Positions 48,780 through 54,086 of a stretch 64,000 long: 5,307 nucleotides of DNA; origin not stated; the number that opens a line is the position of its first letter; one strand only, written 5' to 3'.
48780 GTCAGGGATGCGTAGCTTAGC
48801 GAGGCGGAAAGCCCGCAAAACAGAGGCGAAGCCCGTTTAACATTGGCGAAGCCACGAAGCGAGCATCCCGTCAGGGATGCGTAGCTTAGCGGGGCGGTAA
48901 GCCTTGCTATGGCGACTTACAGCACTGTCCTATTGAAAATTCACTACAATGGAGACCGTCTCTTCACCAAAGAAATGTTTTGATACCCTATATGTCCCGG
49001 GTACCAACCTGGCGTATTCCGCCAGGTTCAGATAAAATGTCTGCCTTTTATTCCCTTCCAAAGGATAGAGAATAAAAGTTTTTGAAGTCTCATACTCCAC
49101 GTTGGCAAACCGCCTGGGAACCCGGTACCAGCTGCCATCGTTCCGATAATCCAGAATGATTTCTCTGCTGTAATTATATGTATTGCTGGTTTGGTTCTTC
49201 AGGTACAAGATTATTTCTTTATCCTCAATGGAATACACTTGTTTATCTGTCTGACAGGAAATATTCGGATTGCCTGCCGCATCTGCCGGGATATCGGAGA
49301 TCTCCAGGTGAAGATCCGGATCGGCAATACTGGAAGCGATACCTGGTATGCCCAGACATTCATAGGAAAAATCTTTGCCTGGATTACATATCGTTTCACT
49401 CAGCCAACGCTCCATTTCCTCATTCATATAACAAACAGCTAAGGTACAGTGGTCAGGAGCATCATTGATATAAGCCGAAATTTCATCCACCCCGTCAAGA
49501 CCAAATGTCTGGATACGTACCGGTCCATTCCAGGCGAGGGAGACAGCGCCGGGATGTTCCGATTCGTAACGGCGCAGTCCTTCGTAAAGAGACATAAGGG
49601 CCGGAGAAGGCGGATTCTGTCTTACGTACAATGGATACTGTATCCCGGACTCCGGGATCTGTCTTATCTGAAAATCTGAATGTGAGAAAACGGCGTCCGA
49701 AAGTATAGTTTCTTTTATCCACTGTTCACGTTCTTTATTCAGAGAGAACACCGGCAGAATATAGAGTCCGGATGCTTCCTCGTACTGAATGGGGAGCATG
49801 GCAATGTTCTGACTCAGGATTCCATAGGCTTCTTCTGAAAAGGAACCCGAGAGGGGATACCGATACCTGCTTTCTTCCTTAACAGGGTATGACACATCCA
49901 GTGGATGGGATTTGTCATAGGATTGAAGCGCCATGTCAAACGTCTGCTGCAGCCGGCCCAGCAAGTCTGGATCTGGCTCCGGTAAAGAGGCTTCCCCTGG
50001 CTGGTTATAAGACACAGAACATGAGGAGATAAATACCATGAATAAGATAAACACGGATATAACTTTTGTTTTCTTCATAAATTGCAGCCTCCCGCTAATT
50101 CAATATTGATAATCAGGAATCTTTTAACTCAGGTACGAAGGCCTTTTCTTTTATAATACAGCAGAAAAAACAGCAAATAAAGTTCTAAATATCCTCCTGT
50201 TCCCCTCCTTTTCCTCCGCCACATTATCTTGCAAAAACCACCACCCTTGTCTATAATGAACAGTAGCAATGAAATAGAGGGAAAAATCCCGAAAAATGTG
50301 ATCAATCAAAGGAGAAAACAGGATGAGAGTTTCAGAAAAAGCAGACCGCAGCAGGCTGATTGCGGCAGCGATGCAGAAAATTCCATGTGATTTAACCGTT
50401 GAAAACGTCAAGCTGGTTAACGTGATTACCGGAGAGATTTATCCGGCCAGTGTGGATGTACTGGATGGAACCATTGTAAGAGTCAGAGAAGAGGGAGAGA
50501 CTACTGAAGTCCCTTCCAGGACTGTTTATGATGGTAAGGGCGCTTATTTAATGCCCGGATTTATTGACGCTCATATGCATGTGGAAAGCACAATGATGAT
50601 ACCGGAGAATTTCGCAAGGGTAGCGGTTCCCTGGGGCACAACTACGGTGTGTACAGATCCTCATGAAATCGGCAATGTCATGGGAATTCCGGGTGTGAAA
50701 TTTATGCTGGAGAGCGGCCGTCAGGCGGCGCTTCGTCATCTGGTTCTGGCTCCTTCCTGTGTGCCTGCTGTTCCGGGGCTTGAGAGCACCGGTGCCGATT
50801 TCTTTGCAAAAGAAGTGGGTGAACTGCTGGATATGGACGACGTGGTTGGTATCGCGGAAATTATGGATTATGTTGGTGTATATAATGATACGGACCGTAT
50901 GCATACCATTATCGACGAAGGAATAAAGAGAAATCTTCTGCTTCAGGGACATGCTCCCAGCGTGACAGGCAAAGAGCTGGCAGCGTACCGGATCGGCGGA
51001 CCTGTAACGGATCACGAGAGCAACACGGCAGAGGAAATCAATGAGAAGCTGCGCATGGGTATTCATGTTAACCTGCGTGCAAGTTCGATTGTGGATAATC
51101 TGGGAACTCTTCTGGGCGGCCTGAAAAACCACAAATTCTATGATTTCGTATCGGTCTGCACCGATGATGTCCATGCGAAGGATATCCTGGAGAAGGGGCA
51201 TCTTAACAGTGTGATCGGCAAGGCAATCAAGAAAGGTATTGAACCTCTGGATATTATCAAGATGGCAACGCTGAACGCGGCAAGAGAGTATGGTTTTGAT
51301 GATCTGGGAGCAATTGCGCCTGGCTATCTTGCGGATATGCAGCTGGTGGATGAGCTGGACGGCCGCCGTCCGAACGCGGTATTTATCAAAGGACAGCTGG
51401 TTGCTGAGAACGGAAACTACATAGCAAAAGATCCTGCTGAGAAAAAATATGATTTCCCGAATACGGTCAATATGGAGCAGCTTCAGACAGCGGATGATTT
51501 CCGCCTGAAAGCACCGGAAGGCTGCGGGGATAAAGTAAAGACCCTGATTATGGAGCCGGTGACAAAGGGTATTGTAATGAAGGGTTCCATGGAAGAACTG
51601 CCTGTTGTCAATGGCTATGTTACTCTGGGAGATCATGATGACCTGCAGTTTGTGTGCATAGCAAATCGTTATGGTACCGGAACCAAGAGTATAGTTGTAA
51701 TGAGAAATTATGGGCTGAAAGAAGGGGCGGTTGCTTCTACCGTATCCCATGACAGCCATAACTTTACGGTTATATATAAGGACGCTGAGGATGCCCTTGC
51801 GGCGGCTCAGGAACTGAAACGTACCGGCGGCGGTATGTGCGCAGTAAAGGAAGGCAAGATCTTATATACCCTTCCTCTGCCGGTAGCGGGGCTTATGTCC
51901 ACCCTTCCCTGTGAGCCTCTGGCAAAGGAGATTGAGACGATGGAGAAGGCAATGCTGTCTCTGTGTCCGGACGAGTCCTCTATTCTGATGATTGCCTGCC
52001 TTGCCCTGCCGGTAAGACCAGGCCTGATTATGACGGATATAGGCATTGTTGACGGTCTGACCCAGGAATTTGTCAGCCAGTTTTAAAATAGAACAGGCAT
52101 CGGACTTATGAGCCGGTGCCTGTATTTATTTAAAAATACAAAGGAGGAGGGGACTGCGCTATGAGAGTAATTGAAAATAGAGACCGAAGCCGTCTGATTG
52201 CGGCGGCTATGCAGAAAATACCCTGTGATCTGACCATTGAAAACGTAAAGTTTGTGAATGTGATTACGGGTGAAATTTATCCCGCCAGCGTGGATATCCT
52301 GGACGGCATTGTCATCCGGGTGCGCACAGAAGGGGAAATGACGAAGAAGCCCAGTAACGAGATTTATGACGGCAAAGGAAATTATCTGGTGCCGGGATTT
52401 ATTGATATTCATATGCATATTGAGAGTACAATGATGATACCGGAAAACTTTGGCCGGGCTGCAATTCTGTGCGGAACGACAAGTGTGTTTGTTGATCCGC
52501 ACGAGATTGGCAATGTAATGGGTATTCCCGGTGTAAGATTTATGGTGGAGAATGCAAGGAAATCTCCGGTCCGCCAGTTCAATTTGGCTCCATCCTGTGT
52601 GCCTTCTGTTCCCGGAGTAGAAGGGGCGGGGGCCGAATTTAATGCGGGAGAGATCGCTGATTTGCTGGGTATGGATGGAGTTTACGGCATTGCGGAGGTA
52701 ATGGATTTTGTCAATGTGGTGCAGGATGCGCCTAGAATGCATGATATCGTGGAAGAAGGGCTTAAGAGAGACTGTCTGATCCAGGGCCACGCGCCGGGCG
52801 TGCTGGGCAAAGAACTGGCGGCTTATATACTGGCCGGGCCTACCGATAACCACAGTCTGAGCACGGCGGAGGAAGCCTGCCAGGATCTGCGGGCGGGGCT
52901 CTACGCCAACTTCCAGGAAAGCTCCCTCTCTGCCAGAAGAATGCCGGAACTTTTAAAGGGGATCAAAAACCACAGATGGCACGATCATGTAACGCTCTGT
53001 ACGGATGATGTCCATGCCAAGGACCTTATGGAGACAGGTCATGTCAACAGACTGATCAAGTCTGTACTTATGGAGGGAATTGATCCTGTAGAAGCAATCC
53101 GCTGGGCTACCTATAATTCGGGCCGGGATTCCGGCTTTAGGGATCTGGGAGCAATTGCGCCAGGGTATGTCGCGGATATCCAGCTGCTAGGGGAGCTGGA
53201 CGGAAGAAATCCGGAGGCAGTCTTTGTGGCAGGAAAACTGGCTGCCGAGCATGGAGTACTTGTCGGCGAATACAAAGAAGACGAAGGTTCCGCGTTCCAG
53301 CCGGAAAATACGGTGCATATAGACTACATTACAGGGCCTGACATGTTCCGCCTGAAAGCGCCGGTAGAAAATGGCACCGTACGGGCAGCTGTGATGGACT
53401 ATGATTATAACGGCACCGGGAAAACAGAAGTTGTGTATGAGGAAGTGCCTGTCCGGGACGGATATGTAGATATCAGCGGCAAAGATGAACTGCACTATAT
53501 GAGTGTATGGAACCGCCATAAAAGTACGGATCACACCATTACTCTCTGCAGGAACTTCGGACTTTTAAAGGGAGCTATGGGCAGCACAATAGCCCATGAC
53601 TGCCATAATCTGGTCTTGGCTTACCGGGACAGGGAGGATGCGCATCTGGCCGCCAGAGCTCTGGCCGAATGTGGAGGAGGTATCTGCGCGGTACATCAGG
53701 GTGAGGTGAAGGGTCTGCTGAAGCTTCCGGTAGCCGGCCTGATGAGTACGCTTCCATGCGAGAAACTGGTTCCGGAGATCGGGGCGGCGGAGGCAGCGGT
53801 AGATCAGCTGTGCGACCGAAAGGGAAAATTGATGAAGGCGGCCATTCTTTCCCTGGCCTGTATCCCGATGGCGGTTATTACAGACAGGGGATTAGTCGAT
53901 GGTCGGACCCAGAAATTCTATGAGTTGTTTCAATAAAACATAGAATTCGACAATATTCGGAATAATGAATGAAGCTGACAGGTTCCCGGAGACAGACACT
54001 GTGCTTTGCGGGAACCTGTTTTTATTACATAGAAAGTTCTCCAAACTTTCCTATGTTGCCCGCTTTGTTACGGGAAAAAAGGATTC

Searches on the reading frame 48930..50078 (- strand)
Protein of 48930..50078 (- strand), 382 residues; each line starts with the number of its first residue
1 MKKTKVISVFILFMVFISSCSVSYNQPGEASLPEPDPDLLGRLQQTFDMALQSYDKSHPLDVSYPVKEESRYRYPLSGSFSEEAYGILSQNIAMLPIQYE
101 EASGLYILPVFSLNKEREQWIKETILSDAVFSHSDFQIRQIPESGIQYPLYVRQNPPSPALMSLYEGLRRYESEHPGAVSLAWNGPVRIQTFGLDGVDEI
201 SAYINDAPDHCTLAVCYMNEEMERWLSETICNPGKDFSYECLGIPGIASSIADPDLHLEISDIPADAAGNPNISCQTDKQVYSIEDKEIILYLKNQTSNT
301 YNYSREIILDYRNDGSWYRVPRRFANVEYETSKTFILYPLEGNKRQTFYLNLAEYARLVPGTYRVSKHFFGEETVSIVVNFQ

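Call 58: search_protein_families(library=ncbifam, proteins=[window:48930-50078:-], max_evalue=0.00001)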
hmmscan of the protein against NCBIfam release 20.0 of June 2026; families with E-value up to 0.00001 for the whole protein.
window:48930-50078:- (382 aa): 0 families

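Call 75: search_protein_families(library=pfam, proteins=[window:48930-50078:-], max_evalue=0.00001)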
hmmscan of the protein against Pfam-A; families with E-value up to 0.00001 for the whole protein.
window:48930-50078:- (382 aa): 1 family
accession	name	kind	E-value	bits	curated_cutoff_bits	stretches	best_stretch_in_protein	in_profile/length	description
PF20251.4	Big_14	-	5e-15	55.8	27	1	270-376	2-98/104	Bacterial Ig-like domain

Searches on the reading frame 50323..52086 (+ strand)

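Call 75: search_protein_families(library=pfam, proteins=[window:50323-52086:+], max_evalue=0.00001)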
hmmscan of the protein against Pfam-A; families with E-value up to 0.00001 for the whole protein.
window:50323-52086:+ (587 aa): 3 families
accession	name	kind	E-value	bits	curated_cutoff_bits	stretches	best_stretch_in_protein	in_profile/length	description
PF13382.11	Adenine_deam_C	-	1.5e-43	148.6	27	1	420-580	5-167/169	Adenine deaminase C-terminal domain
PF01979.26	Amidohydro_1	-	4.5e-30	105.5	25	1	75-360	1-345/345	Amidohydrolase family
PF07969.17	Amidohydro_3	-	5e-10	39.9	29.7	0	68-91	2-25/472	Amidohydrolase family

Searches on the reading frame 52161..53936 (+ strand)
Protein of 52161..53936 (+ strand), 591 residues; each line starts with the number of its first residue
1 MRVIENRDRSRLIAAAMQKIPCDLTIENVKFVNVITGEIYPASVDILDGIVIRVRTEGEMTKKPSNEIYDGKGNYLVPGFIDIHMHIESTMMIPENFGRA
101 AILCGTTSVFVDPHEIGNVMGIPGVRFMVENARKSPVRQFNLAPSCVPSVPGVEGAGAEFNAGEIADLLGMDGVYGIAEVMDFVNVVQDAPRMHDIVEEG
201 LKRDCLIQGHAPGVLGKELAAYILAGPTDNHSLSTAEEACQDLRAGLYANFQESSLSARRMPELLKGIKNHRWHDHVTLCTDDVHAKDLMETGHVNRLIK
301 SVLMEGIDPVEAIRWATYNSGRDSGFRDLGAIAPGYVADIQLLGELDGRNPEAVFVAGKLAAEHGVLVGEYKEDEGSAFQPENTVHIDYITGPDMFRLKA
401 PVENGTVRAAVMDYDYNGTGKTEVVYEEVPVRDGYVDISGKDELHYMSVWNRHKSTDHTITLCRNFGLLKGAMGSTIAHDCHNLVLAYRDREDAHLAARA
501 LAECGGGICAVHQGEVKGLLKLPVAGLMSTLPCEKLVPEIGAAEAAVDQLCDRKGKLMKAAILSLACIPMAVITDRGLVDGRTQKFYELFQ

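Call 75: search_protein_families(library=pfam, proteins=[window:52161-53936:+], max_evalue=0.00001)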
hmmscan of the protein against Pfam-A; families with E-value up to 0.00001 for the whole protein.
window:52161-53936:+ (591 aa): 3 families
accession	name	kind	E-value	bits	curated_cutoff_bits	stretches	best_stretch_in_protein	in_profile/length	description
PF13382.11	Adenine_deam_C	-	5.8e-42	143.4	27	1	422-584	4-168/169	Adenine deaminase C-terminal domain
PF01979.26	Amidohydro_1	-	5.2e-26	92.1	25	1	75-360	1-344/345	Amidohydrolase family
PF07969.17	Amidohydro_3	-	3.6e-06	27.2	29.7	0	67-90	1-24/472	Amidohydrolase family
